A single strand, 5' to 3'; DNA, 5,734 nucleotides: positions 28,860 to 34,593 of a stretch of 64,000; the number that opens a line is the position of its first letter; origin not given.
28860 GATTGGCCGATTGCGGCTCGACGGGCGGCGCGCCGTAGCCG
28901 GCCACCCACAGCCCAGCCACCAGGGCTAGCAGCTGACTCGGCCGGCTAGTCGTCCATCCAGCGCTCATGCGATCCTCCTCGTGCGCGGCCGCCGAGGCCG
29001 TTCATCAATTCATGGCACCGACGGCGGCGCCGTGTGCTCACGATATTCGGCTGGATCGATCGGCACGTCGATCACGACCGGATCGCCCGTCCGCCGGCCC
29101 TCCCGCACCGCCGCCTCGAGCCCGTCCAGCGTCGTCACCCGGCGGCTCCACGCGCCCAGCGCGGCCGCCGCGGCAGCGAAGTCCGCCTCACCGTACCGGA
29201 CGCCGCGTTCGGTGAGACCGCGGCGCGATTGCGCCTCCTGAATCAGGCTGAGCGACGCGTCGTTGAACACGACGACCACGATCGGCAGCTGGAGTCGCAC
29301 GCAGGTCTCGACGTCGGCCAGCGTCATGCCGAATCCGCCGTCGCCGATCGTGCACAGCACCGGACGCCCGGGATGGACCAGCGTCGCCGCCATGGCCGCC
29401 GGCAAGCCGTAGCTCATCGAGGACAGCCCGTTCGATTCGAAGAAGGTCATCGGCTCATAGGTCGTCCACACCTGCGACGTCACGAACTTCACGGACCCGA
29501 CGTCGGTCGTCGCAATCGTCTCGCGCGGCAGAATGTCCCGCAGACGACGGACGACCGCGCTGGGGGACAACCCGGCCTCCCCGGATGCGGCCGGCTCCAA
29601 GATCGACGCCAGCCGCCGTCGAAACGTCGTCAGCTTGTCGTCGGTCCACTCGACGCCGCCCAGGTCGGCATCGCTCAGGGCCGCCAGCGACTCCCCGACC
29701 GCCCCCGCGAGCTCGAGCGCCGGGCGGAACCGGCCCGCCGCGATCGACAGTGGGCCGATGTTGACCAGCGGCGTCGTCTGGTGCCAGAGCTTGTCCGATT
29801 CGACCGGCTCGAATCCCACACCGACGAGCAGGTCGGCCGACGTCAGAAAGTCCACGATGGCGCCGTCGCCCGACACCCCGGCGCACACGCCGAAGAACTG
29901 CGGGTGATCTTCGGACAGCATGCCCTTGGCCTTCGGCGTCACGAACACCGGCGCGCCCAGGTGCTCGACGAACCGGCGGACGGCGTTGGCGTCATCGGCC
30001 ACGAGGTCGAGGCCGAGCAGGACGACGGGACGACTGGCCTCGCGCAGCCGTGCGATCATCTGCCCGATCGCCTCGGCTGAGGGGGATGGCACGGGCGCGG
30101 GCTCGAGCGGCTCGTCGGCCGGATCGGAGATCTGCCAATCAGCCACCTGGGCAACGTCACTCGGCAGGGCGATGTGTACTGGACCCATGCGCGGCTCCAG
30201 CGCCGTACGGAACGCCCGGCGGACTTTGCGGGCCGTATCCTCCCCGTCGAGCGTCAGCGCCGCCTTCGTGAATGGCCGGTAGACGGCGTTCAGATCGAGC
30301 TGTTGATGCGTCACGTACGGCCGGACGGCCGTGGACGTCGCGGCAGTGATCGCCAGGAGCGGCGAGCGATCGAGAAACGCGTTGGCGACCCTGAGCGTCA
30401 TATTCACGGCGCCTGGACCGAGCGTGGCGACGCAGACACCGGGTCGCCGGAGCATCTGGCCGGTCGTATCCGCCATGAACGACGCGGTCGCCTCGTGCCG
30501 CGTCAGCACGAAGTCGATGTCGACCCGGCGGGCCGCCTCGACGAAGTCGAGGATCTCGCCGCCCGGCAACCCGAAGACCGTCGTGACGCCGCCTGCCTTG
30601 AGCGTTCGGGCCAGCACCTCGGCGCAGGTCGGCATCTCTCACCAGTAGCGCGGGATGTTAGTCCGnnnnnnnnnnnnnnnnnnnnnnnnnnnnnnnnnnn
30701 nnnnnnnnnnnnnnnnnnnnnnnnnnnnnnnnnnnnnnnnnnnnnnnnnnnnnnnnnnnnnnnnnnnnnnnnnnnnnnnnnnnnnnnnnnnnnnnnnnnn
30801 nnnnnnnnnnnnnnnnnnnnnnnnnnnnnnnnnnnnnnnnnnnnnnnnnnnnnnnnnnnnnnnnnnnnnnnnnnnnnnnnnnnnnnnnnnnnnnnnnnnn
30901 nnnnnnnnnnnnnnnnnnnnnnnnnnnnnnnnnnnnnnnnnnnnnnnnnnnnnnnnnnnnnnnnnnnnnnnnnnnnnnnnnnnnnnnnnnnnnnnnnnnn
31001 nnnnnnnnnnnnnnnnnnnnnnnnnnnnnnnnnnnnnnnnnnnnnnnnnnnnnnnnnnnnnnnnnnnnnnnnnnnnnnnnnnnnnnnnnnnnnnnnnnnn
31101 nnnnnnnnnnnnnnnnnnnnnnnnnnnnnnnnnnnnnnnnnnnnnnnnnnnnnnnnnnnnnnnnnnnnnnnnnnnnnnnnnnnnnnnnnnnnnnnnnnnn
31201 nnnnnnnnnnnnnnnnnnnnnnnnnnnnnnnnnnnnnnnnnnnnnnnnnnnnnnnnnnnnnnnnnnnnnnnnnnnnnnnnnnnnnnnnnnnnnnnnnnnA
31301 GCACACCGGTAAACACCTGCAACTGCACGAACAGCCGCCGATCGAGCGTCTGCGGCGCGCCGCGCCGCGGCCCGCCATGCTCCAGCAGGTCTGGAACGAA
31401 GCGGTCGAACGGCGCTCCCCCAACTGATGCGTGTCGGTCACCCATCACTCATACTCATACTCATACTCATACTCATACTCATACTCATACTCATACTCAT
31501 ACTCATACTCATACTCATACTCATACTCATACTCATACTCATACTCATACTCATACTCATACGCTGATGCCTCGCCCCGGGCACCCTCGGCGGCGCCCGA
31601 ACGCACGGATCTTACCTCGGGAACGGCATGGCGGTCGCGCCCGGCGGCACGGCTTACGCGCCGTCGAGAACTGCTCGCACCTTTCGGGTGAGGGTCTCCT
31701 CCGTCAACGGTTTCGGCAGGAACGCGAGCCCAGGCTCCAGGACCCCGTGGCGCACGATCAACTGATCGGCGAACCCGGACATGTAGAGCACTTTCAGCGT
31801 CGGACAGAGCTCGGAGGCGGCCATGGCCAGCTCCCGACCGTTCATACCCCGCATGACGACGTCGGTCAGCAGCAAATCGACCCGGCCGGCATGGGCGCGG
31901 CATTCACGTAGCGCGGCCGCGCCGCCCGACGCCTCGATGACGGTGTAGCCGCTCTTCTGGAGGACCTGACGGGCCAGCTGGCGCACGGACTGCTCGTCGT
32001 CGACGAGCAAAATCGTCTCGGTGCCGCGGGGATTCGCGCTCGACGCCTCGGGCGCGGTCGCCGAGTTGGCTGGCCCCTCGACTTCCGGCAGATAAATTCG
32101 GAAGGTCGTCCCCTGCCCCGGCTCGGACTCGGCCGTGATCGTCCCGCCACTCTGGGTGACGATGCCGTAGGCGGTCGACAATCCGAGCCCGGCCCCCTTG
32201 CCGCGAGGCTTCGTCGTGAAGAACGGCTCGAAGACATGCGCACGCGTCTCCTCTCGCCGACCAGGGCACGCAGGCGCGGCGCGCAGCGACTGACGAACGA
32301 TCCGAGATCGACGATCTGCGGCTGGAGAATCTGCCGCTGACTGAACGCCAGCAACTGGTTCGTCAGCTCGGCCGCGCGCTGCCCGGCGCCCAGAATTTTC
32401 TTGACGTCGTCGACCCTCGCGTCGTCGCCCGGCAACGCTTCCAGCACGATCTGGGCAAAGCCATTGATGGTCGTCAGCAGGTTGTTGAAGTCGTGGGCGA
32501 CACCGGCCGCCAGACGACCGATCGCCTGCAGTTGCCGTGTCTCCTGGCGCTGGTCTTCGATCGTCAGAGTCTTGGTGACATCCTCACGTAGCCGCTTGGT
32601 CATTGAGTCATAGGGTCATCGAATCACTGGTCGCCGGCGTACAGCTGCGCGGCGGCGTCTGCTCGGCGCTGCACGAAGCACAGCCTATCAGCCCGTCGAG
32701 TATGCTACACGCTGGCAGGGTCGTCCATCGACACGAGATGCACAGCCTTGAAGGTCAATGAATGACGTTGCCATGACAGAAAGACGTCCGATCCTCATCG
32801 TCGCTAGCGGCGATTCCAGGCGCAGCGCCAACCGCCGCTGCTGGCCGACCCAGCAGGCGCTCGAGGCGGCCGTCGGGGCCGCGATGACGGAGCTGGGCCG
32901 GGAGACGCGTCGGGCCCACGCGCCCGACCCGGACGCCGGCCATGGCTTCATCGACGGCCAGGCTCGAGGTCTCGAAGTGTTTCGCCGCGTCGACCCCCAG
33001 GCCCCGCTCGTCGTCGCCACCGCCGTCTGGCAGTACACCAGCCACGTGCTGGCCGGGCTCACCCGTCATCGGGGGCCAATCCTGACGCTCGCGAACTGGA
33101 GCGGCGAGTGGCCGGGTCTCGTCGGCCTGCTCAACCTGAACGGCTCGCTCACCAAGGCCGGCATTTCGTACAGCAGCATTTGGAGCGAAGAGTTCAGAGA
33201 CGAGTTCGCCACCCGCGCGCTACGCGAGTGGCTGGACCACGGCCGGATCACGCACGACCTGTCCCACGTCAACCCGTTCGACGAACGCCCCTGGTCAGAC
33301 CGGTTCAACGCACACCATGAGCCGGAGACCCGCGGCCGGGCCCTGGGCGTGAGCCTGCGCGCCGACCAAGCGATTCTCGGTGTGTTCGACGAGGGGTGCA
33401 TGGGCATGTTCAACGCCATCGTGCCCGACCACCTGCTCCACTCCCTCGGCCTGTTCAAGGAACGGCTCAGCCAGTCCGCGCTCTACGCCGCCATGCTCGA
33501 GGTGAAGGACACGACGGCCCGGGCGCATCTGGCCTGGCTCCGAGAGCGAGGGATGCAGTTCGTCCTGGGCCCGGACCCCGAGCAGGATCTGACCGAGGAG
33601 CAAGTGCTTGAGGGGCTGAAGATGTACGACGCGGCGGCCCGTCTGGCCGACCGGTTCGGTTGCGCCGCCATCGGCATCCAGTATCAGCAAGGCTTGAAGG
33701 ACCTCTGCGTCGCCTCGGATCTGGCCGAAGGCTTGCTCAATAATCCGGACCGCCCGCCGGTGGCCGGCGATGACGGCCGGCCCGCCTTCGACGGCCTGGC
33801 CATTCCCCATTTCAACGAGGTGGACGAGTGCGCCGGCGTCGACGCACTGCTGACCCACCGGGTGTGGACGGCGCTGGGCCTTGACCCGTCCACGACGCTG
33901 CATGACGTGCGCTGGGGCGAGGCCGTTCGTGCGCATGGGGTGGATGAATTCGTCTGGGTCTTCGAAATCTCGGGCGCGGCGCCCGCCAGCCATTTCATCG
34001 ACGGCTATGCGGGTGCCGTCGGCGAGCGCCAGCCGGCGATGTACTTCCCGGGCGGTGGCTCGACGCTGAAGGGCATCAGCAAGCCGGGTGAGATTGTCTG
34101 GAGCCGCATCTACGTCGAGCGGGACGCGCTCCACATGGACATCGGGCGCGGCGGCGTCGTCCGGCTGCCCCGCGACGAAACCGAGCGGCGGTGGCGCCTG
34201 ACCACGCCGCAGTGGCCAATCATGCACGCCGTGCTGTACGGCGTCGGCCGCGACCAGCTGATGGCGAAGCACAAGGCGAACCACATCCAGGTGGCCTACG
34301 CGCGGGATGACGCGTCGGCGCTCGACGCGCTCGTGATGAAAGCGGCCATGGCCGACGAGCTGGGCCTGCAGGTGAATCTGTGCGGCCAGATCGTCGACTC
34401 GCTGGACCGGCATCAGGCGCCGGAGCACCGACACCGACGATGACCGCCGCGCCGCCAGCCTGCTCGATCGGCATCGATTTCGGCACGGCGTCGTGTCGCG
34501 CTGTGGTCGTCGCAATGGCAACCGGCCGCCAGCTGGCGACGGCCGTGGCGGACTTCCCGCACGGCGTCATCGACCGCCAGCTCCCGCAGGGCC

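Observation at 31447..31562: Nineteen perfect copies of an AT-rich hexanucleotide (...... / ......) abutting the start codon of a chlorite-dismutase-family gene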

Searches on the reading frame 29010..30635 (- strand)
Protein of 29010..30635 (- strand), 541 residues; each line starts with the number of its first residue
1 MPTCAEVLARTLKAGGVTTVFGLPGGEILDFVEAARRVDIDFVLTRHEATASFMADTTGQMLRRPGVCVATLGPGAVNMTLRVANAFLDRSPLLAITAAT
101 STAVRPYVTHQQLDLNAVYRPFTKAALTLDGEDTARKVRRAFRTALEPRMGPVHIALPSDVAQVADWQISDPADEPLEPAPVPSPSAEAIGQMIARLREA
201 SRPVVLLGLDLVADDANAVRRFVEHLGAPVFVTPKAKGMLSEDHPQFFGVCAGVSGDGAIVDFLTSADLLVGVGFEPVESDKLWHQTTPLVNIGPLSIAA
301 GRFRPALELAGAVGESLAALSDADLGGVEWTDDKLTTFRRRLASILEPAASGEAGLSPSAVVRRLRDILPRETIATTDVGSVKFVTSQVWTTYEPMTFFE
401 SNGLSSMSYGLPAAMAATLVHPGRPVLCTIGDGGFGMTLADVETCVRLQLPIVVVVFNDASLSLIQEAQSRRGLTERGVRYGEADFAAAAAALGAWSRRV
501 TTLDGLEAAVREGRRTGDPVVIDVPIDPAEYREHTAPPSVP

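Call 7: search_protein_families(library=pfam, proteins=[window:29010-30635:-])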
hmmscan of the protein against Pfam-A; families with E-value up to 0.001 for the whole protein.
window:29010-30635:- (541 aa): 3 families
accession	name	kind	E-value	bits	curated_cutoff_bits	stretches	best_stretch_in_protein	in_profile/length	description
PF02775.26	TPP_enzyme_C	-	1.3e-34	119.6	21.9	1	378-524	1-151/151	Thiamine pyrophosphate enzyme, C-terminal TPP binding domain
PF02776.23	TPP_enzyme_N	-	3.4e-32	111.2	26.8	1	3-115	2-116/119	Thiamine pyrophosphate enzyme, N-terminal TPP binding domain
PF00205.28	TPP_enzyme_M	-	1.6e-20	73.6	30.4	1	192-320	3-137/137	Thiamine pyrophosphate enzyme, central domain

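Call 10: find_encoding_contigs(protein=window:29010-30635:-, flank=10000, max_places=10)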
Protein window:29010-30635:- (541 aa): no gene with exactly this product is on record in the collection.

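Call 42: search_protein_families(library=ncbifam, proteins=[window:29010-30635:-])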
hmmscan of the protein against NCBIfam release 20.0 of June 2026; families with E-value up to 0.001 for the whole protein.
window:29010-30635:- (541 aa): 52 families (the best 25 are shown)
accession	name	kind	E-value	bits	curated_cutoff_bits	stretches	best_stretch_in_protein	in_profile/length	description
NF006187.0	PRK08322.1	equivalog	1.5e-112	376.8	509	1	3-530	3-532/548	acetolactate synthase large subunit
NF006378.0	PRK08617.1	equivalog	1.7e-92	310.6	510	1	4-528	10-540/556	acetolactate synthase AlsS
TIGR02418.1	acolac_catab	equivalog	1.4e-85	287.8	551.1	1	5-529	2-532/539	acetolactate synthase AlsS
TIGR00118.1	acolac_lg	equivalog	1.3e-79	268.1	538.35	1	4-528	3-536/557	biosynthetic-type acetolactate synthase large subunit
NF006052.0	PRK08199.1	subfamily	3.6e-79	266.5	539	1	3-531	9-542/559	thiamine pyrophosphate protein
NF005712.0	PRK07524.1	subfamily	9.5e-74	248.7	500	1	1-525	2-528/536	5-guanidino-2-oxopentanoate decarboxylase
NF004919.0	PRK06276.1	equivalog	8.1e-72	242.3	866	2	4-275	3-278/582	acetolactate synthase large subunit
NF006122.0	PRK08266.1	subfamily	1.1e-69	235.4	571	1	3-528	5-526/543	hypothetical protein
NF006524.0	PRK08978.1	equivalog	2.7e-68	230.6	738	1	4-530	3-528/548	acetolactate synthase 2 catalytic subunit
NF004710.0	PRK06048.1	equivalog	3.2e-68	230.5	976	1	3-530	9-541/561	acetolactate synthase large subunit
NF006377.0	PRK08611.1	equivalog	7.5e-65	219.6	742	1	4-530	6-533/576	pyruvate oxidase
NF005860.0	PRK07789.1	equivalog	2.3e-64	217.8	881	1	3-525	35-577/615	acetolactate synthase large subunit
NF005039.0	PRK06456.1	equivalog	2e-63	214.8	868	2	354-538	370-556/572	acetolactate synthase large subunit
NF006016.1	PRK08155.1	equivalog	1.4e-62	212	870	1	3-532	4-538/554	acetolactate synthase large subunit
NF004516.0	PRK05858.1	equivalog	2.6e-58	197.9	587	1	6-529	15-538/548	acetolactate synthase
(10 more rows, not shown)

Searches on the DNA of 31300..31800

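Call 50: search_rna_families(source=window, start=31300, end=31800, threshold=evalue, max_evalue=1)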
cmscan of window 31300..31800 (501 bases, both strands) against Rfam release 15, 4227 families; matches with E-value up to 1: 0.
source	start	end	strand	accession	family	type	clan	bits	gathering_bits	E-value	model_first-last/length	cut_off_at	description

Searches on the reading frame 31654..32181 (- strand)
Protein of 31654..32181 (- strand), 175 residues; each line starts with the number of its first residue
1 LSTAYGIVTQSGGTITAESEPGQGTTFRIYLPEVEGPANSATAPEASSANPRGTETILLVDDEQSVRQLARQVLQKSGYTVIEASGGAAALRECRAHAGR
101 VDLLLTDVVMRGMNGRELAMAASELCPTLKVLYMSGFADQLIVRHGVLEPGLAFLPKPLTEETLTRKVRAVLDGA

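Call 7: search_protein_families(library=pfam, proteins=[window:31654-32181:-])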
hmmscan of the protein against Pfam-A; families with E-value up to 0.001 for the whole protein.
window:31654-32181:- (175 aa): 2 families
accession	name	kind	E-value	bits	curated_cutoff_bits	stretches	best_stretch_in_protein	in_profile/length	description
PF00072.30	Response_reg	-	2.5e-18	66.7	30.2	1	57-168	1-110/111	Response regulator receiver domain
PF02518.31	HATPase_c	-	0.00025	21.9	26.4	1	5-33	81-109/111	Histidine kinase-, DNA gyrase B-, and HSP90-like ATPase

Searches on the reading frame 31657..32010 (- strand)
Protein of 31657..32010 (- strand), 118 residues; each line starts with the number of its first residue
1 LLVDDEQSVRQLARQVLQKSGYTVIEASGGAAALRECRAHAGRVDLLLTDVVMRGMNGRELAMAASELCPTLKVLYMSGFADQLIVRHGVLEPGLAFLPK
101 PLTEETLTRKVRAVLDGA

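Call 67: find_encoding_contigs(protein=window:31657-32010:-, flank=1500, max_places=10)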
Protein seq(118 aa) (118 aa): no gene with exactly this product is on record in the collection.

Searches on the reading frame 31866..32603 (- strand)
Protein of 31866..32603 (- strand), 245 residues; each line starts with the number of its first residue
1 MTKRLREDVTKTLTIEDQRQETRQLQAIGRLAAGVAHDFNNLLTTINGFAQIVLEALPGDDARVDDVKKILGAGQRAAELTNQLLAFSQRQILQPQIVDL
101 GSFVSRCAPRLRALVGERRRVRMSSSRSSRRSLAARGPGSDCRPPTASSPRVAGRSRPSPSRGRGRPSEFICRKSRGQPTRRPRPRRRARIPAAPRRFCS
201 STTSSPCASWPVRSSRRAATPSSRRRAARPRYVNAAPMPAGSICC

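Call 7: search_protein_families(library=pfam, proteins=[window:31866-32603:-])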
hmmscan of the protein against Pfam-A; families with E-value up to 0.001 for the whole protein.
window:31866-32603:- (245 aa): 1 family
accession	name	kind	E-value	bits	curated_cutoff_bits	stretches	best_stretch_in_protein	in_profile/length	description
PF00512.31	HisKA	-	6.9e-10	39.3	26.9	1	29-90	3-63/66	His Kinase A (phospho-acceptor) domain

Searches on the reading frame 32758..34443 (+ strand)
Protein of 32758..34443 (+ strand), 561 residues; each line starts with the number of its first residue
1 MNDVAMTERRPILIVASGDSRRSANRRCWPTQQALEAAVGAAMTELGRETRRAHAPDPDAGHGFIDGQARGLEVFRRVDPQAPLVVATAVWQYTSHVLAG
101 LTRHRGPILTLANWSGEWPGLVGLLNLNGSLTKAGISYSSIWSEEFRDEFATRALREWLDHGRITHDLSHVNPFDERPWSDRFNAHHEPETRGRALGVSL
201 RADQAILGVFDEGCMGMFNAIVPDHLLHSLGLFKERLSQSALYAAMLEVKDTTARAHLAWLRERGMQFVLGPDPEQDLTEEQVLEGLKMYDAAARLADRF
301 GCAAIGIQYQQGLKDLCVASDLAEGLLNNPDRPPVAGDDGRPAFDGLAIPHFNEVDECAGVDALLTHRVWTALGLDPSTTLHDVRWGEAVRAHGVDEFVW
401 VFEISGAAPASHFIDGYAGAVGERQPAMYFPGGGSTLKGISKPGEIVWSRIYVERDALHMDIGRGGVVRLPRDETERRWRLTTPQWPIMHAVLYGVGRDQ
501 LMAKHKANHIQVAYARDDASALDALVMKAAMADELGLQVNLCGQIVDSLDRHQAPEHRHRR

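Call 7: search_protein_families(library=pfam, proteins=[window:32758-34443:+])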
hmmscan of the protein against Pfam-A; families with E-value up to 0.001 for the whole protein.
window:32758-34443:+ (561 aa): 2 families
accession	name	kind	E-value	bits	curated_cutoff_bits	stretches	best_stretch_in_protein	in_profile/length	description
PF02952.23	Fucose_iso_C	-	6.2e-07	29.6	29.3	1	428-516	32-123/143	L-fucose isomerase, C-terminal domain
PF07881.17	Fucose_iso_N1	-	3.1e-05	24.3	28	1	84-149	78-141/169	L-fucose isomerase, first N-terminal domain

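Call 42: search_protein_families(library=ncbifam, proteins=[window:32758-34443:+])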
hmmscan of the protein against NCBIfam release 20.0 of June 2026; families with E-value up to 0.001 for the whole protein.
window:32758-34443:+ (561 aa): 0 families
